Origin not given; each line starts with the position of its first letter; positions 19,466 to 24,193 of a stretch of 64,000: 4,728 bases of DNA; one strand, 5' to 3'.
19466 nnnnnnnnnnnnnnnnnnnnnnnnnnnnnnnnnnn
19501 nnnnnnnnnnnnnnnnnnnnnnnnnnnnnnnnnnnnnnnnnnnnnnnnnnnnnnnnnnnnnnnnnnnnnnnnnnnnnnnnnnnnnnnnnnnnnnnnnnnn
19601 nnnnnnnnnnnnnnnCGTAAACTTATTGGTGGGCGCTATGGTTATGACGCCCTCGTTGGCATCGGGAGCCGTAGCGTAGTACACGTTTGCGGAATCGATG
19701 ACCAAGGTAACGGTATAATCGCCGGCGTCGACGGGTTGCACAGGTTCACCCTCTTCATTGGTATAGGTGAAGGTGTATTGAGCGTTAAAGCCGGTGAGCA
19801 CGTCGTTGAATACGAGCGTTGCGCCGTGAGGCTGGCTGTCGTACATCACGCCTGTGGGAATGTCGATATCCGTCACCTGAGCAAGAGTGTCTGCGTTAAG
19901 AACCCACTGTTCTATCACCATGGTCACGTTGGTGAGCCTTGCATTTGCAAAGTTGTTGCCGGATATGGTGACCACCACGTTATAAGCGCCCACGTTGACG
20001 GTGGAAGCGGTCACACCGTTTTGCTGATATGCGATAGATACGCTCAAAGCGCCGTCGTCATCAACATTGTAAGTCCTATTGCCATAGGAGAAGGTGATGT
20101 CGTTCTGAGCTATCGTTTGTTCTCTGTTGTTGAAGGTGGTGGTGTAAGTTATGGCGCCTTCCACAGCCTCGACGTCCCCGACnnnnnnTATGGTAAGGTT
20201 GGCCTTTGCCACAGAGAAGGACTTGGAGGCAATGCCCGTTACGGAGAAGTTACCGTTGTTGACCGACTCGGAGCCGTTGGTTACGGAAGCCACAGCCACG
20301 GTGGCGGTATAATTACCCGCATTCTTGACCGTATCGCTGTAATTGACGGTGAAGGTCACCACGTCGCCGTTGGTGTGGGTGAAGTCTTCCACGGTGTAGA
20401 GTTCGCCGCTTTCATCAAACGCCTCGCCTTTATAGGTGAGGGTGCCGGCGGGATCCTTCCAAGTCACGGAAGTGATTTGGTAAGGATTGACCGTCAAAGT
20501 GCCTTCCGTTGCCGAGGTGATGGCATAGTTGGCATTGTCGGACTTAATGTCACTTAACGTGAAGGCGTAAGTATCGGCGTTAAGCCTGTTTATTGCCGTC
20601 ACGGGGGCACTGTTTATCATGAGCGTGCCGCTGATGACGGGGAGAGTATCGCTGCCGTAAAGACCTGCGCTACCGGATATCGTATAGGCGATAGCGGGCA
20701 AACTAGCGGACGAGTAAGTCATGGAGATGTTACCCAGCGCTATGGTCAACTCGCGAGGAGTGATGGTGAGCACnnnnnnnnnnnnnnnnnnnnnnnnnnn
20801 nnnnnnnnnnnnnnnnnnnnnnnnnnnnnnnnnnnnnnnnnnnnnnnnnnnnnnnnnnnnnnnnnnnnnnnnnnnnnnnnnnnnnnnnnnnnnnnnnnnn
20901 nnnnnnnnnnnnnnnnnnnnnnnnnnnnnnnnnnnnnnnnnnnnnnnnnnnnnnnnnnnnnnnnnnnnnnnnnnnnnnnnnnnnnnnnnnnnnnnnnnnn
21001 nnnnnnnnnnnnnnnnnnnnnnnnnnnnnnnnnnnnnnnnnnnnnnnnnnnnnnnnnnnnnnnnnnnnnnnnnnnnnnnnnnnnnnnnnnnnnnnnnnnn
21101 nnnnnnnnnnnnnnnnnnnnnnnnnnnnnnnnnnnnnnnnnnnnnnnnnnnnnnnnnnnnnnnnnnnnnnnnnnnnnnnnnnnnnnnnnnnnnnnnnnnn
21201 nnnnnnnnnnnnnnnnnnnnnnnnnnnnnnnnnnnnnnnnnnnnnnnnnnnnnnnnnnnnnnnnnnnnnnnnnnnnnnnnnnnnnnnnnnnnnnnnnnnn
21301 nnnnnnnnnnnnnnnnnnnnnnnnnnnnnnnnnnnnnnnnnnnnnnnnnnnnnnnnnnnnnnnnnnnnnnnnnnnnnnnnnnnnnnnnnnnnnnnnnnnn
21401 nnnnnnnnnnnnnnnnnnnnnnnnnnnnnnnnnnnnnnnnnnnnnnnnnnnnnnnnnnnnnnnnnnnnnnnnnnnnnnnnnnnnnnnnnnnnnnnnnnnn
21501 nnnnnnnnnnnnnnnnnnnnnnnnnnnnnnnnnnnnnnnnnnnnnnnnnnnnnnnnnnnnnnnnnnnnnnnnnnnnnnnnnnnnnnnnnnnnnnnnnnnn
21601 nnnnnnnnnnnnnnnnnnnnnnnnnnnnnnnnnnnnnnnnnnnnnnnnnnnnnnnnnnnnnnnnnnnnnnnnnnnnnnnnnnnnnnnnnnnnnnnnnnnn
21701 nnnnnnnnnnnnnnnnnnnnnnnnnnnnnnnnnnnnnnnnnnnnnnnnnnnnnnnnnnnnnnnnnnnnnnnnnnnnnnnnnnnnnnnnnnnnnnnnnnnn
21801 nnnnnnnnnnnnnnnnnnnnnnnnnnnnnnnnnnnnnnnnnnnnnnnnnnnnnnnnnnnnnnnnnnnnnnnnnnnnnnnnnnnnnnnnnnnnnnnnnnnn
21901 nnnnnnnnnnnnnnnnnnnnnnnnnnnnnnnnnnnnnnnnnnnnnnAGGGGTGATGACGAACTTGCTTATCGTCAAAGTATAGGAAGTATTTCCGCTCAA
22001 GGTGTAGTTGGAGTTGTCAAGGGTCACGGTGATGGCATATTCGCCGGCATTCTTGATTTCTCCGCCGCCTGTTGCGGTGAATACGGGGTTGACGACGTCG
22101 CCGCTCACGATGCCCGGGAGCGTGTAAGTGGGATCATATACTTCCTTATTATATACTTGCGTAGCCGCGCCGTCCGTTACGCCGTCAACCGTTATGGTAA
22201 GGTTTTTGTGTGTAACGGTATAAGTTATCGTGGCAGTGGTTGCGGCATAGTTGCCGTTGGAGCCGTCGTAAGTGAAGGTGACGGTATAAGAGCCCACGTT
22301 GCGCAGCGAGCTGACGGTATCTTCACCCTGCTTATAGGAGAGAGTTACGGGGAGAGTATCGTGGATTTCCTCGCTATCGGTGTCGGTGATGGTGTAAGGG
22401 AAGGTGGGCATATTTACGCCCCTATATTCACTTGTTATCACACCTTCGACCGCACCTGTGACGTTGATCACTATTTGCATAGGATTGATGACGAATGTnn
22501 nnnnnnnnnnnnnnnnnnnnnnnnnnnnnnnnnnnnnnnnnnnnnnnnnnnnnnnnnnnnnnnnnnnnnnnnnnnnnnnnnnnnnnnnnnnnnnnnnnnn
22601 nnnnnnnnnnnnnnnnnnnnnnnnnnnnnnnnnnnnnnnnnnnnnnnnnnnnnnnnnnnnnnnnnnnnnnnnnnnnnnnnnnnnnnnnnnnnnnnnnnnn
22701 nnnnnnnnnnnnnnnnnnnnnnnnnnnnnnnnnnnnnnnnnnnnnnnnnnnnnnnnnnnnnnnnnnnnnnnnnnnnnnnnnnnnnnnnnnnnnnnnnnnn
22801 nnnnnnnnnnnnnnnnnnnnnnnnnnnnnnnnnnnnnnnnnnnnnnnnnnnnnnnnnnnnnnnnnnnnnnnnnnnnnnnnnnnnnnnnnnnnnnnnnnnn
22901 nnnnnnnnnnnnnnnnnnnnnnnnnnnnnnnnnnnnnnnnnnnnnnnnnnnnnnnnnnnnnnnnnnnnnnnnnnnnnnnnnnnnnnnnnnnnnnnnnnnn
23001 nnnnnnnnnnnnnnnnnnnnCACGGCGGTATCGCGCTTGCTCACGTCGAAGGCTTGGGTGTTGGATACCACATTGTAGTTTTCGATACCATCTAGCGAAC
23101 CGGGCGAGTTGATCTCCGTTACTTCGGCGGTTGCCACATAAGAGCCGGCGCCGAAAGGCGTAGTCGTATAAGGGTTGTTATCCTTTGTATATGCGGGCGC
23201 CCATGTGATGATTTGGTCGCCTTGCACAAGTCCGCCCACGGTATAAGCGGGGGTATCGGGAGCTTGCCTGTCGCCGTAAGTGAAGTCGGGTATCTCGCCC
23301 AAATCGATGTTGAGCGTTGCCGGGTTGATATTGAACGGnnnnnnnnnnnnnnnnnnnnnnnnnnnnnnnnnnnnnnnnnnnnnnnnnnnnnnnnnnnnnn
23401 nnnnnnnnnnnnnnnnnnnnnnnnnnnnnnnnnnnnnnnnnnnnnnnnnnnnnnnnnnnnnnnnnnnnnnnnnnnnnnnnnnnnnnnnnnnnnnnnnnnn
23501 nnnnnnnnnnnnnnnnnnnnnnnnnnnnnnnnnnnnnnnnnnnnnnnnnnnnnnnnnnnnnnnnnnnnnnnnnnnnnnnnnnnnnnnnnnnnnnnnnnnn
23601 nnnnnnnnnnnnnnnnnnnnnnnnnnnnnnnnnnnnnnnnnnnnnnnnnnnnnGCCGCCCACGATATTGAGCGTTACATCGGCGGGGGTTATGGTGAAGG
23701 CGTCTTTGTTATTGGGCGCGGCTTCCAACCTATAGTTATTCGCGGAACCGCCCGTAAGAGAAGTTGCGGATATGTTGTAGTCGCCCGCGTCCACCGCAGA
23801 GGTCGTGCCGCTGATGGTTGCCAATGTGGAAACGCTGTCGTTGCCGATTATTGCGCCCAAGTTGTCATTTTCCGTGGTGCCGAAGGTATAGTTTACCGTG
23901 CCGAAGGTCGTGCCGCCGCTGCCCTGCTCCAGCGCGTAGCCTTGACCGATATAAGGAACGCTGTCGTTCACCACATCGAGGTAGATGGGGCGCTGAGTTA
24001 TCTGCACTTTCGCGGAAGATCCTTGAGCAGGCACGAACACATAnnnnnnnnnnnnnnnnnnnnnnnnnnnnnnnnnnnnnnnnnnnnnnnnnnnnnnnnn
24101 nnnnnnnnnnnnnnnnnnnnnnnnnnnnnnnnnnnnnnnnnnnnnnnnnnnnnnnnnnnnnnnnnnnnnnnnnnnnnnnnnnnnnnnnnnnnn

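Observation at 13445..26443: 4,332-aa adhesin anchored at both ends, with a GLUG-like head and about 35-40 MBG/YGX-like repeats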

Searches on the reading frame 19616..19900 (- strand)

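Call 54: search_protein_families(library=pfam, proteins=[window:19616-19900:-], max_evalue=1)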
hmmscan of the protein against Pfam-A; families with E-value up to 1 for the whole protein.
window:19616-19900:- (95 aa): 2 families
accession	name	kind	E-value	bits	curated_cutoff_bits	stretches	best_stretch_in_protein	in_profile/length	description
PF18887.5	MBG_3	-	0.0039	17.7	25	1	19-78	11-62/72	MBG domain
PF25549.1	DUF7927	-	0.034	14.8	31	1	33-83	15-61/132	Domain of unknown function (DUF7927)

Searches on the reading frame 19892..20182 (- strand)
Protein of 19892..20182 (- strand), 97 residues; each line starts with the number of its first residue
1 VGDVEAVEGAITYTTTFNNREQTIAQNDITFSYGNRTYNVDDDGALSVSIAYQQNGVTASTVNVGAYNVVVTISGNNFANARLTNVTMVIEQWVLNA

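Call 54: search_protein_families(library=pfam, proteins=[window:19892-20182:-], max_evalue=1)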
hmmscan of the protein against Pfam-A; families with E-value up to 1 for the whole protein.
window:19892-20182:- (97 aa): 3 families
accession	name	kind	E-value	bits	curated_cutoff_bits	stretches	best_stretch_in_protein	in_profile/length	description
PF18887.5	MBG_3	-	0.00079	19.9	25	1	46-91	28-69/72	MBG domain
PF18079.6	AglB_L1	-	0.0015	19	23.6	1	24-73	20-69/87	Archaeal glycosylation protein B long peripheral domain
PF07523.18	Big_3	-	0.085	13.6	21.2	0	10-59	18-64/68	Bacterial Ig-like domain (group 3)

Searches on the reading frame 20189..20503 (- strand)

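Call 54: search_protein_families(library=pfam, proteins=[window:20189-20503:-], max_evalue=1)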
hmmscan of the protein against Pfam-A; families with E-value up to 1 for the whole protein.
window:20189-20503:- (105 aa): 4 families
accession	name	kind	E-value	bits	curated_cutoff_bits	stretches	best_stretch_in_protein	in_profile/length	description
PF10604.15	Polyketide_cyc2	-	0.041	14.6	27.4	1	11-94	35-116/142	Polyketide cyclase / dehydrase and lipid transport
PF08794.16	FHBP_C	-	0.044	15.1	28.1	1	19-77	6-69/97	Factor H binding protein, C-terminal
PF14526.11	Cass2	-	0.11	13.2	27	1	25-80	28-82/150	Integron-associated effector binding protein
PF12712.13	DUF3805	-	0.13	12.8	22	1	21-73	76-131/152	Domain of unknown function (DUF3805)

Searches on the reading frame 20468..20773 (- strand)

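Call 54: search_protein_families(library=pfam, proteins=[window:20468-20773:-], max_evalue=1)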
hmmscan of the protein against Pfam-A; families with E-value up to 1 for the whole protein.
window:20468-20773:- (102 aa): 4 families
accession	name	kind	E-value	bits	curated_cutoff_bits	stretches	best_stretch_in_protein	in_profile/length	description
PF18676.6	MBG_2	-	3.6e-07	31.1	25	1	9-94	1-72/72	MBG domain (YGX type)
PF17883.6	MBG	-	0.0066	17.3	23.3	1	10-97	4-97/97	MBG domain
PF18657.6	YDG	-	0.028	15.1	25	1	5-89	1-84/85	YDG domain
PF04357.19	TamB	-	0.038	13.7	22.4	1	11-66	33-84/381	TamB, inner membrane protein subunit of TAM complex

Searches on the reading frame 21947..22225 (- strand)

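Call 54: search_protein_families(library=pfam, proteins=[window:21947-22225:-], max_evalue=1)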
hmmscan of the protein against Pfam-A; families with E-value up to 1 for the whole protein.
window:21947-22225:- (93 aa): 4 families
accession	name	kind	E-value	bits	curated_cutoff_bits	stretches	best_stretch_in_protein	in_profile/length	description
PF18676.6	MBG_2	-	0.00062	20.7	25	1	18-79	5-66/72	MBG domain (YGX type)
PF18887.5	MBG_3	-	0.0045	17.5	25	1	57-88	41-70/72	MBG domain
PF25136.1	DUF7823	-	0.031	15.3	27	0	4-28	48-71/109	Domain of unknown function (DUF7823)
PF13648.12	Lipocalin_4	-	0.15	13.4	22.4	0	1-26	57-79/89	Lipocalin-like domain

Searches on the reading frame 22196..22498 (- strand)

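Call 54: search_protein_families(library=pfam, proteins=[window:22196-22498:-], max_evalue=1)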
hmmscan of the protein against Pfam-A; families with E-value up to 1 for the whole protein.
window:22196-22498:- (101 aa): 7 families
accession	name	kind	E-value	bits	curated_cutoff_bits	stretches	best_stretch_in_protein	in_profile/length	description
PF16640.11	Big_3_5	-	0.0068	17.4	35.5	1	31-96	27-88/88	Bacterial Ig-like domain (group 3)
PF14849.12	YidC_periplas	-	0.049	14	24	1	32-98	69-140/283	YidC periplasmic domain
PF09134.16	Invasin_D3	-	0.074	14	33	1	61-94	66-96/98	Invasin, domain 3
PF05345.18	He_PIG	-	0.11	13.4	24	0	67-94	69-96/96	Putative Ig domain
PF17883.6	MBG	-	0.15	13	23.3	1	16-96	5-96/97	MBG domain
PF07523.18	Big_3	-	0.21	12.3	21.2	0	65-87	45-60/68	Bacterial Ig-like domain (group 3)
PF17963.7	Big_9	-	0.58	11.5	23.6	0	8-51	47-88/89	Bacterial Ig domain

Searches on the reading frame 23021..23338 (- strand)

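Call 54: search_protein_families(library=pfam, proteins=[window:23021-23338:-], max_evalue=1)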
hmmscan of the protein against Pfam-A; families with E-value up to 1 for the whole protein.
window:23021-23338:- (106 aa): 1 family
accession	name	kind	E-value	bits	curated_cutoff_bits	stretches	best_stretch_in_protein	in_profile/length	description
PF18959.5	DUF5701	-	0.074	13.2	27.4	1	9-50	66-108/206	Family of unknown function (DUF5701)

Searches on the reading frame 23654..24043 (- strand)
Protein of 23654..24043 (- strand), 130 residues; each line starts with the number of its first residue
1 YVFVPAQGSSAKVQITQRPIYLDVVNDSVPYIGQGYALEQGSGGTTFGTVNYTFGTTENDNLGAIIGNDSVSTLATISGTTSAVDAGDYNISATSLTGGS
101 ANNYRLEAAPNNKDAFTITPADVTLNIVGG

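Call 19: search_protein_families(library=pfam, alignment_id=A1, max_evalue=1)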
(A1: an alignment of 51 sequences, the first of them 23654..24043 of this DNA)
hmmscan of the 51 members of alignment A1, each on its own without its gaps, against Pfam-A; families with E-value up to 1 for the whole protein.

A. member 1, window:23654-24043:- (130 aa): 3 families
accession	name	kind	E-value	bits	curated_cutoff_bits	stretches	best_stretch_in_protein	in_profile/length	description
PF18657.6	YDG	-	0.0019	18.9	25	1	48-108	19-82/85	YDG domain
PF18676.6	MBG_2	-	0.04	15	25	1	46-111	11-69/72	MBG domain (YGX type)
PF19403.5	SpaA_2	-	0.047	14.7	25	1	42-121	16-89/96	Prealbumin-like fold domain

B. families by the number of members that match (of 51 scanned): 55 families (the first 25 are shown)
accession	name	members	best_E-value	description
PF18887.5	MBG_3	9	5.5e-06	MBG domain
PF18676.6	MBG_2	5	0.00082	MBG domain (YGX type)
PF17883.6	MBG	5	0.045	MBG domain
PF13860.13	FlgD_ig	3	0.00012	FlgD Ig-like domain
PF00801.26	PKD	3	0.048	PKD domain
PF18079.6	AglB_L1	2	0.0006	Archaeal glycosylation protein B long peripheral domain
PF09134.16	Invasin_D3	2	0.00073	Invasin, domain 3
PF18705.7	DUF5643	2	0.00075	Family of unknown function (DUF5643)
PF18657.6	YDG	2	0.0019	YDG domain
PF13648.12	Lipocalin_4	2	0.011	Lipocalin-like domain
PF16640.11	Big_3_5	2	0.017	Bacterial Ig-like domain (group 3)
PF16264.11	SatD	2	0.021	SatD family (SatD)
PF22078.1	Ribosomal_bL9m_C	2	0.023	Large ribosomal subunit protein bL9m C-terminal domain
PF18914.6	DUF5666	2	0.088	Domain of unknown function (DUF5666)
PF05345.18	He_PIG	2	0.19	Putative Ig domain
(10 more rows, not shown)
